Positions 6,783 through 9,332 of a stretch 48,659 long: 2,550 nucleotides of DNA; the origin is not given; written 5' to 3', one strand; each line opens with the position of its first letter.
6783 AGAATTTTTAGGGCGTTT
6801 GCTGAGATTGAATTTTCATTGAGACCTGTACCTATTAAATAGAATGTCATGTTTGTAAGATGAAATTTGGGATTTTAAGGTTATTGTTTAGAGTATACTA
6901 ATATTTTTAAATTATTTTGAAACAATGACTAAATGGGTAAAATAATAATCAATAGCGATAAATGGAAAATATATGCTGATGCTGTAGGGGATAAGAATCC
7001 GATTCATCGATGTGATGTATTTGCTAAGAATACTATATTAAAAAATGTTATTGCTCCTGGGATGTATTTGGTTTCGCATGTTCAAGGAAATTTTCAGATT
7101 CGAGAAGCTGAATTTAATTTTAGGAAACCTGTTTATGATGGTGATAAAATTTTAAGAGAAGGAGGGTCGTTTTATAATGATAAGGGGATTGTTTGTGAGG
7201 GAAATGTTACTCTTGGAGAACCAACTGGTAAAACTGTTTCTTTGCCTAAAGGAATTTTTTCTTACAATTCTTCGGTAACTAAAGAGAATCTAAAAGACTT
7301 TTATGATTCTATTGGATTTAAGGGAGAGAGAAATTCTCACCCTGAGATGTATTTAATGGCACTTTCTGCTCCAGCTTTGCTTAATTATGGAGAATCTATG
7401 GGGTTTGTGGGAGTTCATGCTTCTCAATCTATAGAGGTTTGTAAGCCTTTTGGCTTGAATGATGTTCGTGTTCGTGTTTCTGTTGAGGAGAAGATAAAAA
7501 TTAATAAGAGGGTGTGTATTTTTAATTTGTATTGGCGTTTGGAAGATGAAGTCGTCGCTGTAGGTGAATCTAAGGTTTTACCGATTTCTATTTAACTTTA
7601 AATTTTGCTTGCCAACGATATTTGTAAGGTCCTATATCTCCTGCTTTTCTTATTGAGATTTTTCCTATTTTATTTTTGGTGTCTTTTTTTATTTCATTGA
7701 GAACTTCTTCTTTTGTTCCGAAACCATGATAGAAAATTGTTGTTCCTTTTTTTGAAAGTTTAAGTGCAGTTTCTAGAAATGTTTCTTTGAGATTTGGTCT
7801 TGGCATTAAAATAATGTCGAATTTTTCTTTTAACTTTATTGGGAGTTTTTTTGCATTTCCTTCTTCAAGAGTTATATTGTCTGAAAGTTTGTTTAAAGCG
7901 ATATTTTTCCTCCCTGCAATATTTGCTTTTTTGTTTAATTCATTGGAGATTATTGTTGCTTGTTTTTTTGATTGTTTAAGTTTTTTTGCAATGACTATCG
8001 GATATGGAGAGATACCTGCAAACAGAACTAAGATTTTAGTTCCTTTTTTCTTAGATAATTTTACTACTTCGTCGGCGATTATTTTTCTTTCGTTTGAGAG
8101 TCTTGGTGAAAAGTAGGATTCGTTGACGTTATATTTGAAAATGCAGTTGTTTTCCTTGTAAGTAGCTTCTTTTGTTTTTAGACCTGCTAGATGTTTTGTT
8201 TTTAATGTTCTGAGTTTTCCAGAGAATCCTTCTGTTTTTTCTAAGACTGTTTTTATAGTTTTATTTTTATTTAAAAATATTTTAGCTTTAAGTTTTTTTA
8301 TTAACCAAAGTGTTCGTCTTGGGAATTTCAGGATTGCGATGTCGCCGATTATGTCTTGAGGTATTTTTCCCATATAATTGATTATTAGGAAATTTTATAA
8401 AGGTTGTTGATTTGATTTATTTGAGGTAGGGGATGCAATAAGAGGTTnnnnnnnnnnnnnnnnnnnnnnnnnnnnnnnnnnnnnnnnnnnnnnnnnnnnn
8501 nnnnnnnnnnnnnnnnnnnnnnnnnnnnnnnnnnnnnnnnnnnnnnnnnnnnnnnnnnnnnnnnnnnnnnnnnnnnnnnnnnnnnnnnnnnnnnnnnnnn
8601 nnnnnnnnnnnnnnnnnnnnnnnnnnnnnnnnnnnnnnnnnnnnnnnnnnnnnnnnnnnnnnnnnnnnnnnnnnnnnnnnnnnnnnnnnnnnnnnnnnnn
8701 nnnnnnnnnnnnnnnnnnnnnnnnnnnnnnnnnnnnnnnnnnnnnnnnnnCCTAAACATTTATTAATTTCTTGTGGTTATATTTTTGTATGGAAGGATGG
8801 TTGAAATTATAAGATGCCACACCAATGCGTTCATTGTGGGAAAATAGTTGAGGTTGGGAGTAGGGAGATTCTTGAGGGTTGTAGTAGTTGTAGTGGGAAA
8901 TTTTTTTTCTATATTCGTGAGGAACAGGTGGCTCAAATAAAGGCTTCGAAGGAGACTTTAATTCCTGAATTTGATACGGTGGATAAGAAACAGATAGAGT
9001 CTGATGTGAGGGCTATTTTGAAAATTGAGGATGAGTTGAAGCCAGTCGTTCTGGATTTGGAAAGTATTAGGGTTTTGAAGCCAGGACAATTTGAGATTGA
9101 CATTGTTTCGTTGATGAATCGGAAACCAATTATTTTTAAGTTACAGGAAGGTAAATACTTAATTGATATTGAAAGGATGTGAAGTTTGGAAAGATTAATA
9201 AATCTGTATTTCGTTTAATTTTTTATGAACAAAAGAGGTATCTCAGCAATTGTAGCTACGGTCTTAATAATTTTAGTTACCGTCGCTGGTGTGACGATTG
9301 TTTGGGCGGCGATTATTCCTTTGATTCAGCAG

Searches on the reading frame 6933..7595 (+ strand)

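Call 63: search_protein_families(library=pfam, proteins=[window:6933-7595:+], max_evalue=0.001)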
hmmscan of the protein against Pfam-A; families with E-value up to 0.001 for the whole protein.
window:6933-7595:+ (220 aa): 1 family
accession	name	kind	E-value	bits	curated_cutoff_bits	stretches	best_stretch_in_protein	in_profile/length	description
PF01575.25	MaoC_dehydratas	-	2.3e-09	37.3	27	1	6-73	18-95/123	MaoC like domain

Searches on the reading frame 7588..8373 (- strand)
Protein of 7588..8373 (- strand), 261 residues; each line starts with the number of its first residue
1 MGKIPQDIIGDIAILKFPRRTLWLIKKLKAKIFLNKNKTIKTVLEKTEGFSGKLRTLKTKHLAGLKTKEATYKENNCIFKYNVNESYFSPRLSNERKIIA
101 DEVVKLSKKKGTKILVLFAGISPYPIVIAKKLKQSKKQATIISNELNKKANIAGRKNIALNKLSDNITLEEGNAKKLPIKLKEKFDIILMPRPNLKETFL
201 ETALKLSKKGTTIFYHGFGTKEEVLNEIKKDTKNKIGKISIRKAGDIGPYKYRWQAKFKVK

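Call 63: search_protein_families(library=pfam, proteins=[window:7588-8373:-], max_evalue=0.001)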
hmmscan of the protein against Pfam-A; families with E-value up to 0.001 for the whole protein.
window:7588-8373:- (261 aa): 3 families
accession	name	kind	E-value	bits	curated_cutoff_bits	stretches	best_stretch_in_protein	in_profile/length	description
PF02475.24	TRM5-TYW2_MTfase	-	1.6e-23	83.9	28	1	72-229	3-153/164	TRM5/TYW2 methyltransferase domain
PF25133.1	TYW2_N_2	-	9.2e-08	32.5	27.7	1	7-65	22-77/79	TYW2 N-terminal domain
PF13847.12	Methyltransf_31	-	4.5e-06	26.9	27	1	109-238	2-130/145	Methyltransferase domain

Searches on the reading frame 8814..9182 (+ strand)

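Call 63: search_protein_families(library=pfam, proteins=[window:8814-9182:+], max_evalue=0.001)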
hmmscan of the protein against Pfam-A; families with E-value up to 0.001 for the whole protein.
window:8814-9182:+ (122 aa): 1 family
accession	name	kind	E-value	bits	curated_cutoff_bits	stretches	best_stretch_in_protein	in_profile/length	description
PF09845.14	OapC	-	5.4e-25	88.6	23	1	2-121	1-129/133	Origin-associated protein OapC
